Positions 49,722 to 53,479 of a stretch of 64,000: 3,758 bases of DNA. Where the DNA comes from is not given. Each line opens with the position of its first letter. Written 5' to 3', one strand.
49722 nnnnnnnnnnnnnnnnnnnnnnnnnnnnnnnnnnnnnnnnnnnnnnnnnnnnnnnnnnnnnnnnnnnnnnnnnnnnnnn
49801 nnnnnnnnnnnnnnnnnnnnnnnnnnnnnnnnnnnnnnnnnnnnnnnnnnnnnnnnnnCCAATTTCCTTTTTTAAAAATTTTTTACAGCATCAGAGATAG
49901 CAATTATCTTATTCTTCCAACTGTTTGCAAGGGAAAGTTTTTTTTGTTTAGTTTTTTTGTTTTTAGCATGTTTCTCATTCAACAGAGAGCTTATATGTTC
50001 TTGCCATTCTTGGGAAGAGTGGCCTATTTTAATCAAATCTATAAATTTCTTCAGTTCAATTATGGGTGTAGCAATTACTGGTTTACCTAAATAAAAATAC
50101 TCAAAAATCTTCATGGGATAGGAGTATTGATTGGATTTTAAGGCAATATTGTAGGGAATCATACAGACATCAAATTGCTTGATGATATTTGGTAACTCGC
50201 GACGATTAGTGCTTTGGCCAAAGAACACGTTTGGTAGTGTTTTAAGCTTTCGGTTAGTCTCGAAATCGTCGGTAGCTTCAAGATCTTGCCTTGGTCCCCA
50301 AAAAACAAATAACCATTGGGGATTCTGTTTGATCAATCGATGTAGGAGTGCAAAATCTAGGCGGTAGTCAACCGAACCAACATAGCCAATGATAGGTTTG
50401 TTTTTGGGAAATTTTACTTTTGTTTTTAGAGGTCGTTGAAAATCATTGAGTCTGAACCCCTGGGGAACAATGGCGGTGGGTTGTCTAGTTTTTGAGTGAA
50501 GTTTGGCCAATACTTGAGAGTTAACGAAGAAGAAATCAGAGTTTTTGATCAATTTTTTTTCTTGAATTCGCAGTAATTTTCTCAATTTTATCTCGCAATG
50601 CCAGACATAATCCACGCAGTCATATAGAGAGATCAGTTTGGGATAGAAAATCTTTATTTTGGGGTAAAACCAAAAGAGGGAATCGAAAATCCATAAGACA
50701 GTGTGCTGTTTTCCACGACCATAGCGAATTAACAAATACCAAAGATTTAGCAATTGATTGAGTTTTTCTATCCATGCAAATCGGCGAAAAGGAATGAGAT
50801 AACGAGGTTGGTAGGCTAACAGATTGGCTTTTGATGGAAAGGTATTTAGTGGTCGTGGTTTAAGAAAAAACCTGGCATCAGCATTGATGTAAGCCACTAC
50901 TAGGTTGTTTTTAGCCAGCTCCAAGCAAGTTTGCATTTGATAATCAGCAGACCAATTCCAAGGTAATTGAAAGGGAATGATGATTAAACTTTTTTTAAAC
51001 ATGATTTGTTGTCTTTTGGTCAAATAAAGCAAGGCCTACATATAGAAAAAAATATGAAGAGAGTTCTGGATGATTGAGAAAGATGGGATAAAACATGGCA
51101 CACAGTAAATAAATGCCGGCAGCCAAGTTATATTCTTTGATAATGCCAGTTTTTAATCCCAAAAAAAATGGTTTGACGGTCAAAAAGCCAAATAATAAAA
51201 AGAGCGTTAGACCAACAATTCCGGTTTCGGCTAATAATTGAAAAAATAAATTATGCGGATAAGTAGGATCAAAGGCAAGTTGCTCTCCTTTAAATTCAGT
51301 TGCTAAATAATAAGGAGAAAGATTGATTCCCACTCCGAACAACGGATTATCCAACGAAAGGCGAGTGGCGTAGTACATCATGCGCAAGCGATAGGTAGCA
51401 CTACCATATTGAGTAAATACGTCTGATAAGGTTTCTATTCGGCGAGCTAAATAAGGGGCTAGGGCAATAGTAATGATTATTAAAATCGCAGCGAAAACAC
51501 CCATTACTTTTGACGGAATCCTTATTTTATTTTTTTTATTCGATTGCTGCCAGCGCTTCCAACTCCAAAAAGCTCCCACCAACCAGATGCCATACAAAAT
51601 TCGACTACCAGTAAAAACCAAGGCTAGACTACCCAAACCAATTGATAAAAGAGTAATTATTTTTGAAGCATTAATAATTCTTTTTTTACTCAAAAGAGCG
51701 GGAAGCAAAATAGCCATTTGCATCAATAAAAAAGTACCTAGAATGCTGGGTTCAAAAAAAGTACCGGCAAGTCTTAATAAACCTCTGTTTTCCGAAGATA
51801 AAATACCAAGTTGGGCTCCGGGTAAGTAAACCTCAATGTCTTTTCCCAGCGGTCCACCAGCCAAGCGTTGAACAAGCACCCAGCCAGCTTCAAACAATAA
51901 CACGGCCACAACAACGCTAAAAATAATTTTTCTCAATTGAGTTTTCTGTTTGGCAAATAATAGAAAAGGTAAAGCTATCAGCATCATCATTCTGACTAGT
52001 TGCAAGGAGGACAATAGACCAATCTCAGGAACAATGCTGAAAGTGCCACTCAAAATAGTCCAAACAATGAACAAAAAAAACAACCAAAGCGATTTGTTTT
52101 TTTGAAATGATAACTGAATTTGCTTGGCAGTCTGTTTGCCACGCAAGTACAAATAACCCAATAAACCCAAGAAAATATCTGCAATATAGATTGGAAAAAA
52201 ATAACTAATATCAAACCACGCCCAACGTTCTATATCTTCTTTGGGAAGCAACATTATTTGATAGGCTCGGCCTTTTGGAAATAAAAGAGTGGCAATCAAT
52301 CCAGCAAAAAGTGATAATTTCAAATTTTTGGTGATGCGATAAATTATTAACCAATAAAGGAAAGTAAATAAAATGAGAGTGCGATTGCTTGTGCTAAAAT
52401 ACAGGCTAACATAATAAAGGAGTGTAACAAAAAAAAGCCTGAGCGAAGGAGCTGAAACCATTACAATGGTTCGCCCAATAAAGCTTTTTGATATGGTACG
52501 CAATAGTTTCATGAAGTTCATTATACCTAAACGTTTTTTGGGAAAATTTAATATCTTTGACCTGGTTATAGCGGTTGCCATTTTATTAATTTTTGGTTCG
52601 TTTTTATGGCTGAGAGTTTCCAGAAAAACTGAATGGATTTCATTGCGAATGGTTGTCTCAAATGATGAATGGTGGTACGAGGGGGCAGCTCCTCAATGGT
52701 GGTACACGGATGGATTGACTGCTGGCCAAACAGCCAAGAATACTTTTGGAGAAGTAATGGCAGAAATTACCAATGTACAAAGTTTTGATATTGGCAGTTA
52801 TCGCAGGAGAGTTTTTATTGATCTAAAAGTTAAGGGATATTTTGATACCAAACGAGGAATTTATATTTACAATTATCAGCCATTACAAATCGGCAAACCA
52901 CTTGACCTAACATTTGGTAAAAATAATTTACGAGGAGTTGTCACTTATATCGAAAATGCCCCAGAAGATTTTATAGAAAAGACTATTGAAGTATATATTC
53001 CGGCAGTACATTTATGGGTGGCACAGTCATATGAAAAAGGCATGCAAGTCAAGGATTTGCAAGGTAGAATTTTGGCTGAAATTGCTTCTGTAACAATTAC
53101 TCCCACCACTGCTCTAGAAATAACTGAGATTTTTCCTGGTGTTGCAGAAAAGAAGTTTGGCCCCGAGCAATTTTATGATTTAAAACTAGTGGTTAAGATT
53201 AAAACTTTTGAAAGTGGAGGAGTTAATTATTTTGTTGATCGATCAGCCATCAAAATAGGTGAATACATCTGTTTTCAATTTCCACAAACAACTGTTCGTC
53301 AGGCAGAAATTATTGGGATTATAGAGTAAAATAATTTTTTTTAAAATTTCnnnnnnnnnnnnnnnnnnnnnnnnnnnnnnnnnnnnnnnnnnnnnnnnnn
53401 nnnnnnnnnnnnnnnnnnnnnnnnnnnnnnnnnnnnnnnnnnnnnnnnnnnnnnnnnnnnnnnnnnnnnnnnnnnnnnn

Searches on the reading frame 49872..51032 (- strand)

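Call 22: search_protein_families(library=pfam, proteins=[window:49872-51032:-], max_evalue=0.001)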
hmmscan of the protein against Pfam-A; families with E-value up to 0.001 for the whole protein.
window:49872-51032:- (386 aa): 3 families
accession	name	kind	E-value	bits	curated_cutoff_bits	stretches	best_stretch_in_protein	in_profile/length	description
PF00534.26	Glycos_transf_1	-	5.7e-09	36.2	26.4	1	203-356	6-160/172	Glycosyl transferases group 1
PF13692.12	Glyco_trans_1_4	-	6e-08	33.5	27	1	213-351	2-140/142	Glycosyl transferases group 1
PF13524.12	Glyco_trans_1_2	-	5.8e-05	23.5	25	1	229-359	5-120/144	Glycosyl transferase-like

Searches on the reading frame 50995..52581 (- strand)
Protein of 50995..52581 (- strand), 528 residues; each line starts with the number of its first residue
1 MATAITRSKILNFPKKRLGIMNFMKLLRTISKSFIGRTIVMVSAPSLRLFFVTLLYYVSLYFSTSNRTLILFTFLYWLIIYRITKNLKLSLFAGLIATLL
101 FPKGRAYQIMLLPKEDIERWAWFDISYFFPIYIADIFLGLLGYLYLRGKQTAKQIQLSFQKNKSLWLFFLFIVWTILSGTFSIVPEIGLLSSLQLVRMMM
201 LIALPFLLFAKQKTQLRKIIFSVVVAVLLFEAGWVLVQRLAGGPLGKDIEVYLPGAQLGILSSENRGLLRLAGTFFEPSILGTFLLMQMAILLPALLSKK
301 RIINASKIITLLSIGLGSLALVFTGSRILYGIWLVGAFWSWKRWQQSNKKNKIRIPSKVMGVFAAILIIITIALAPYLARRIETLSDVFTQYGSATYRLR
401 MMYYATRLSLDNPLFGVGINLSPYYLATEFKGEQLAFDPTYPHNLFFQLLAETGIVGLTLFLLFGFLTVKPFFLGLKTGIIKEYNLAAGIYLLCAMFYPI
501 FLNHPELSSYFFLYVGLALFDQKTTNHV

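Call 22: search_protein_families(library=pfam, proteins=[window:50995-52581:-], max_evalue=0.001)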
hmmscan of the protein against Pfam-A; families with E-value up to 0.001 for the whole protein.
window:50995-52581:- (528 aa): 1 family
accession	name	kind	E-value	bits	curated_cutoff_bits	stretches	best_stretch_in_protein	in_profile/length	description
PF04932.20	Wzy_C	-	5.2e-18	65.7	31.7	1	315-462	4-149/149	O-Antigen ligase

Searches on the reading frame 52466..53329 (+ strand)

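Call 22: search_protein_families(library=pfam, proteins=[window:52466-53329:+], max_evalue=0.001)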
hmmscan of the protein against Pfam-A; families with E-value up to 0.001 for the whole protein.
window:52466-53329:+ (287 aa): 1 family
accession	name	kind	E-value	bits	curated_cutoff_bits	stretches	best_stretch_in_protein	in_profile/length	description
PF14221.11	DUF4330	-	1.2e-08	35.7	27.6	0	23-53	9-39/167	Domain of unknown function (DUF4330)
